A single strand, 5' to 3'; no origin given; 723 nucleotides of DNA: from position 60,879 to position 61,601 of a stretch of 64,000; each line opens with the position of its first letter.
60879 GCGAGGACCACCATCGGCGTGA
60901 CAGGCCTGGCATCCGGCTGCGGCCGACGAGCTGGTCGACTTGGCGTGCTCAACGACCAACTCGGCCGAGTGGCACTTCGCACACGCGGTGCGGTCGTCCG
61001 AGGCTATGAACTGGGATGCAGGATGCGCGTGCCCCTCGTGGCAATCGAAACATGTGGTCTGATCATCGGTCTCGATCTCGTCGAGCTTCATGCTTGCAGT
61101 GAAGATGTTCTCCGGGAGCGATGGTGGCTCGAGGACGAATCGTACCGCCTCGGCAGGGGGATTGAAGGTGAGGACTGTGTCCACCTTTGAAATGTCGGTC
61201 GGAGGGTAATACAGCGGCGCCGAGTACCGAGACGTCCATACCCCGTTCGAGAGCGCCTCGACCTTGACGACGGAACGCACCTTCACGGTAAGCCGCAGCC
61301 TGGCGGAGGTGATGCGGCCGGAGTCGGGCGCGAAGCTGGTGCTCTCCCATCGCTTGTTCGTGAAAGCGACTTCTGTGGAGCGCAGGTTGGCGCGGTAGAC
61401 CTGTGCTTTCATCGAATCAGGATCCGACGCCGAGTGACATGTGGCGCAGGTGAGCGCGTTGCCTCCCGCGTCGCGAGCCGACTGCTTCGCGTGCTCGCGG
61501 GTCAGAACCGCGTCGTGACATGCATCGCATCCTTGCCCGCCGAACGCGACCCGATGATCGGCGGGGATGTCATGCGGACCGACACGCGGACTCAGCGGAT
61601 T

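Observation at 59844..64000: Giant Ig-repeat plus 13-16-heme cytochrome c, ending exactly on a CXXCH motif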

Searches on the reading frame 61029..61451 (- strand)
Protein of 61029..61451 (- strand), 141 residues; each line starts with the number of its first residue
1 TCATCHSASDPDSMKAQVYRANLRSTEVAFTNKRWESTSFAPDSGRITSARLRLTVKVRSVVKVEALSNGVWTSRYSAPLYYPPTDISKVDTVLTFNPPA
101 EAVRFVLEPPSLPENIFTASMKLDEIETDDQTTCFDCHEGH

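Call 78: predict_structure(alignment_id=A3)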
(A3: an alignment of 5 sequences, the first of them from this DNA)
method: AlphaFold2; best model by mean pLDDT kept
length: 141 residues; sequences in the alignment: 5
mean_pLDDT: 72.4   pTM: 0.67
mean pLDDT of the five models: 72.4, 69.7, 68.6, 67.7, 65.9
residues with pLDDT >= 90: 26; 70-90: 59; 50-70: 43; < 50: 13
segments of 3 or more residues with pLDDT < 50: 1-3, 6-13
pLDDT, mean of each block of 10 residues (from residue 1): 45 61 63 78 88 79 89 78 62 90 83 64 83 53 41
secondary structure, 60 per line:
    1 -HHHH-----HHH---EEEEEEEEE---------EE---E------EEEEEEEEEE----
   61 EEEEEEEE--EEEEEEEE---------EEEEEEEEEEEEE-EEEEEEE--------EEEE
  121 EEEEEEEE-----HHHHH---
elements in order: H2-5 E17-25 E47-56 E61-68 E71-78 E88-100 E102-108 E117-128 H134-138
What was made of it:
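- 61074..61403 (-): Insert 1, aa 866-975: a jelly-roll-like beta-sandwich between hemes 6 and 7. AF2 gives an all-beta model, pLDDT 72 (call 78).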

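Call 81: fold_search(model_id=the predicted structure, library=pdb)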
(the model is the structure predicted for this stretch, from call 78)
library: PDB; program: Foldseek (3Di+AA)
matches with E <= 10: 1717; with E <= 0.001: 0
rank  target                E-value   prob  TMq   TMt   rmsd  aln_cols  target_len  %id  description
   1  9e7m_Ja               1.1e-03  1.00  0.45  0.11   5.8       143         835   19  In situ cryoEM structure of bacteriophage Ur-lambda tail tip complex (released 2025-11-05)
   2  6s44                  1.3e-03  1.00  0.47  0.46   5.2       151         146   11  Faba bean necrotic stunt virus (FBNSV) (released 2020-07-15)
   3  7vrp_I                1.5e-03  1.00  0.40  0.17   7.1       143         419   10  Structure of infectious bursal disease virus Gx strain (released 2022-03-30)
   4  7cz6                  1.5e-03  0.92  0.25  0.27   9.2       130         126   12  Protrusion structure of Omono River virus (released 2021-03-03)
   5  2cdp_B                1.6e-03  1.00  0.45  0.49   7.7       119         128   13  Structure of a CBM6 in complex with neoagarohexaose (released 2006-02-08)
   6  1gui_A                1.6e-03  0.99  0.36  0.34  13.4       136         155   13  CBM4 structure and function (released 2002-09-26)
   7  7qx5                  1.8e-03  1.00  0.50  0.14   5.3       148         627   15  mosquitocidal Cry11Aa-Y449F determined at pH 7 from naturally-occurring nanocrystals by Serial femtosecond crystallograp (released 2022-07-27)
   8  8k35_A                1.8e-03  1.00  0.48  0.11   5.6       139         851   16  Structure of the bacteriophage lambda tail tip complex (released 2023-11-15)
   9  2v72                  2.3e-03  1.00  0.39  0.40   7.8       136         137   12  The structure of the family 32 CBM from C. perfringens NanJ in complex with galactose (released 2007-08-21)
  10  2cdo_B                2.4e-03  1.00  0.45  0.46  12.7       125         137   14  structure of agarase carbohydrate binding module in complex with neoagarohexaose (released 2006-02-16)
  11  8xcg_Z                2.4e-03  1.00  0.46  0.15   6.0       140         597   15  Tail tip complex of bacteriophage lambda in the open state (released 2024-05-01)
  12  7qx7                  2.6e-03  1.00  0.51  0.15   5.0       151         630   13  mosquitocidal Cry11Aa-F17Y determined at pH 7 from naturally-occurring nanocrystals by Serial femtosecond crystallograph (released 2022-07-27)
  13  1w90_B                2.6e-03  1.00  0.41  0.41   9.2       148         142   14  CBM29-2 mutant D114A: Probing the Mechanism of Ligand Recognition by Family 29 Carbohydrate Binding Modules (released 2005-03-18)
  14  1w9f_B                2.6e-03  1.00  0.37  0.37   9.7       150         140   14  CBM29-2 mutant R112A: Probing the Mechanism of Ligand Recognition by Family 29 Carbohydrate Binding Modules (released 2005-03-22)
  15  1w9f_A                2.8e-03  1.00  0.40  0.40   9.9       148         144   16  CBM29-2 mutant R112A: Probing the Mechanism of Ligand Recognition by Family 29 Carbohydrate Binding Modules (released 2005-03-22)
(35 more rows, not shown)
